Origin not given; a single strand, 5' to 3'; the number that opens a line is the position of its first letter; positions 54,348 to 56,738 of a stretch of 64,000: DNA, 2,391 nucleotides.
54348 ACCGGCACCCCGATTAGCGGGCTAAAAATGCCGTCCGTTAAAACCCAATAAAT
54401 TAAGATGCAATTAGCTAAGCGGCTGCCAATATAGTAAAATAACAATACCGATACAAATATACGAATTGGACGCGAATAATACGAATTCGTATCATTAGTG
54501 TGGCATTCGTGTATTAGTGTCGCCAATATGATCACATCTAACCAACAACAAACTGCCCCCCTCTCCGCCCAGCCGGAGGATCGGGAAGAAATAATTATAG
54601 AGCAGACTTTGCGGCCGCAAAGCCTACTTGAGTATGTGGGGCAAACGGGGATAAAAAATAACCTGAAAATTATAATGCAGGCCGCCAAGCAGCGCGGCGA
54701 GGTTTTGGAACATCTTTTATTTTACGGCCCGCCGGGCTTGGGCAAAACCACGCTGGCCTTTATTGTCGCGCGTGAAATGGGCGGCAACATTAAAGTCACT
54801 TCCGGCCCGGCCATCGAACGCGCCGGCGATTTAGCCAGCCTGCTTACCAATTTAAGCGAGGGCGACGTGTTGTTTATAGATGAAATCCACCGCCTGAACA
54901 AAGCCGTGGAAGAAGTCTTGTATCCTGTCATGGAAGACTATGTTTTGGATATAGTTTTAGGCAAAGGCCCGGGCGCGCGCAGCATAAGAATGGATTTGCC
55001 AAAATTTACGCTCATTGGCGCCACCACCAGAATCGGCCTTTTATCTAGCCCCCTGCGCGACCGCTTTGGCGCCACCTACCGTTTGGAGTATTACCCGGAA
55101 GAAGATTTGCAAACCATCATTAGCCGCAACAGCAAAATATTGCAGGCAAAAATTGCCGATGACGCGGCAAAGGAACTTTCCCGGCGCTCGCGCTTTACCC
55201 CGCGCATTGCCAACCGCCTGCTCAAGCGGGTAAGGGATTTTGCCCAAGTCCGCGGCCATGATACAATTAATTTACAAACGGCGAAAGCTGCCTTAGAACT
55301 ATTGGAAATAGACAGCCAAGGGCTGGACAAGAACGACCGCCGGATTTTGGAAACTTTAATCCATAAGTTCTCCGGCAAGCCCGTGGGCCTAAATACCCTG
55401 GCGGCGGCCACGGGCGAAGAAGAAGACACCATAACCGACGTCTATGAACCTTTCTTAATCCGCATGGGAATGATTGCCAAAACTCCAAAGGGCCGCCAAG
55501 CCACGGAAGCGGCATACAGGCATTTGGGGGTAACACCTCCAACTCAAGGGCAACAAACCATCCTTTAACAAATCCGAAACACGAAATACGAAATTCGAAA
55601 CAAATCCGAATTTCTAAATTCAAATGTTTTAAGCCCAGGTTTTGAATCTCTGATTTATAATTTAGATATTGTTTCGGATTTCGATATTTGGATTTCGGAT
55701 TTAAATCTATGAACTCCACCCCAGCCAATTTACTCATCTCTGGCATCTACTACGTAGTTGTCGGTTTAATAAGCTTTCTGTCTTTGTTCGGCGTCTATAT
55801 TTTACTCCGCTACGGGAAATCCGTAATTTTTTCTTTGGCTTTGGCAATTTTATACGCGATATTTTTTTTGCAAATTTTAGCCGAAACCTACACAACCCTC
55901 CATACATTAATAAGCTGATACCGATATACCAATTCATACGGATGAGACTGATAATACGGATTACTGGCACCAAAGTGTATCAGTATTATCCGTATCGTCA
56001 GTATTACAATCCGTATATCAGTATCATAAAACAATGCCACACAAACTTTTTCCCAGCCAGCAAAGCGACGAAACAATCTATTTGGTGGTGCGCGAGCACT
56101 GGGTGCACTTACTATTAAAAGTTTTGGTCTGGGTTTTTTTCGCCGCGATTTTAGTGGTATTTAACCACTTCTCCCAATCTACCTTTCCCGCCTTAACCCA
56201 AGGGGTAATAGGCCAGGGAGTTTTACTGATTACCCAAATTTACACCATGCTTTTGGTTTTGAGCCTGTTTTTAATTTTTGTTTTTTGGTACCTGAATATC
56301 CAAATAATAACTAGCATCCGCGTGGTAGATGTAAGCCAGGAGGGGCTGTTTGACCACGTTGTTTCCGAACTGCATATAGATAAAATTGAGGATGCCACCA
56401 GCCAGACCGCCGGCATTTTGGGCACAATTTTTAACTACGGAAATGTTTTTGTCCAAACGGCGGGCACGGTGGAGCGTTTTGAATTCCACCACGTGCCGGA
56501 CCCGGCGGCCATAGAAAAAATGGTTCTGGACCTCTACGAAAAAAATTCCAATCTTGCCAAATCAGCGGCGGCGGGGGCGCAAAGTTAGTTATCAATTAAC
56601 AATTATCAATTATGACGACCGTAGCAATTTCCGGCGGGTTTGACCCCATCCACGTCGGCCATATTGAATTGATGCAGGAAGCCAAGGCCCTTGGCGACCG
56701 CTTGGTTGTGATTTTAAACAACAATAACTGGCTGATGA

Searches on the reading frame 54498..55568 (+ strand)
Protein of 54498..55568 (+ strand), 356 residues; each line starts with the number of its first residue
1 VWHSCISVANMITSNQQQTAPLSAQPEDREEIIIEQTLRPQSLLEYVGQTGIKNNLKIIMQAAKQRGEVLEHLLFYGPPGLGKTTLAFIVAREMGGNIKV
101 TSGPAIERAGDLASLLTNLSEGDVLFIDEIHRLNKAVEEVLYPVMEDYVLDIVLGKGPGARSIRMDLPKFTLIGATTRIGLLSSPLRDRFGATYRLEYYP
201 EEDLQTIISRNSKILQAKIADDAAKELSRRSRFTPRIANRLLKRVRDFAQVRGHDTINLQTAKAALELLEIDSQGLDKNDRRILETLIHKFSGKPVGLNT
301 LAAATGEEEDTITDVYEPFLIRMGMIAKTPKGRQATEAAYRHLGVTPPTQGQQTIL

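Call 28: search_protein_families(library=pfam, proteins=[window:54498-55568:+], max_evalue=0.01)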
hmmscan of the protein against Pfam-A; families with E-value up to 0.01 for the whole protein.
window:54498-55568:+ (356 aa): 13 families
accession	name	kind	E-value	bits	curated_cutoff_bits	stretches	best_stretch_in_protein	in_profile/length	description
PF05496.18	RuvB_N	-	1.5e-77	259.2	27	1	38-196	1-159/159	Holliday junction DNA helicase RuvB P-loop domain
PF17864.7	AAA_lid_4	-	4.8e-29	100.4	27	1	199-272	1-74/74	RuvB AAA lid domain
PF05491.19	RuvB_C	-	1.2e-26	92.9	24.7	1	274-343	2-71/72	RuvB C-terminal winged helix domain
PF00004.35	AAA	-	1.5e-21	77.6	21.2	1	73-196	1-129/131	ATPase family associated with various cellular activities (AAA)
PF07728.20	AAA_5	-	1.7e-09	38.3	22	1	72-190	1-139/139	AAA domain (dynein-related subfamily)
PF06068.19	TIP49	-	0.00021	21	23.8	1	46-101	26-81/347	TIP49 P-loop domain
PF01078.27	Mg_chelatase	-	0.00033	20.6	20.3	0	71-88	23-40/207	Magnesium chelatase, subunit ChlI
PF13173.12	AAA_14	-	0.00076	19.9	27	1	73-146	5-87/129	AAA domain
PF13191.12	AAA_16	-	0.001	20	32.6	0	65-105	20-60/167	AAA ATPase domain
PF00910.28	RNA_helicase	-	0.0019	19.1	21.5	1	74-138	2-68/105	RNA helicase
PF07724.20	AAA_2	-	0.0024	18.3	27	0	123-151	77-105/166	AAA domain (Cdc48 subfamily)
PF20030.5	bpMoxR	-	0.0077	15.8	27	0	71-97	32-58/205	MoxR domain in the MoxR-vWA-beta-propeller ternary systems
PF13401.12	AAA_22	-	0.0094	16.7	27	0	72-87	7-22/130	AAA domain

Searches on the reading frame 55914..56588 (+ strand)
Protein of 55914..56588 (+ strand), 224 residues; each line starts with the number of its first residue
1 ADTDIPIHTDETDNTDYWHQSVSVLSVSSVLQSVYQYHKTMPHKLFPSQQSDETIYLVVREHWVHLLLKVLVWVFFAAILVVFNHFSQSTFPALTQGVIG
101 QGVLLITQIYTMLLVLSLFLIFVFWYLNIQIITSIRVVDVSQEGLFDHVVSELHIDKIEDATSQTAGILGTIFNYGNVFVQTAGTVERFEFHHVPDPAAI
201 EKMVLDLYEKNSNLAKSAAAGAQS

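Call 53: search_protein_families(library=pfam, proteins=[window:55914-56588:+], max_evalue=0.01)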
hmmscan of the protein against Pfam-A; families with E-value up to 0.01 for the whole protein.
window:55914-56588:+ (224 aa): 1 family
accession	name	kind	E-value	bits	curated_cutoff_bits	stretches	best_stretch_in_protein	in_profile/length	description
PF03703.20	bPH_2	-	0.0015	19.2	22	1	142-202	16-76/78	Bacterial PH domain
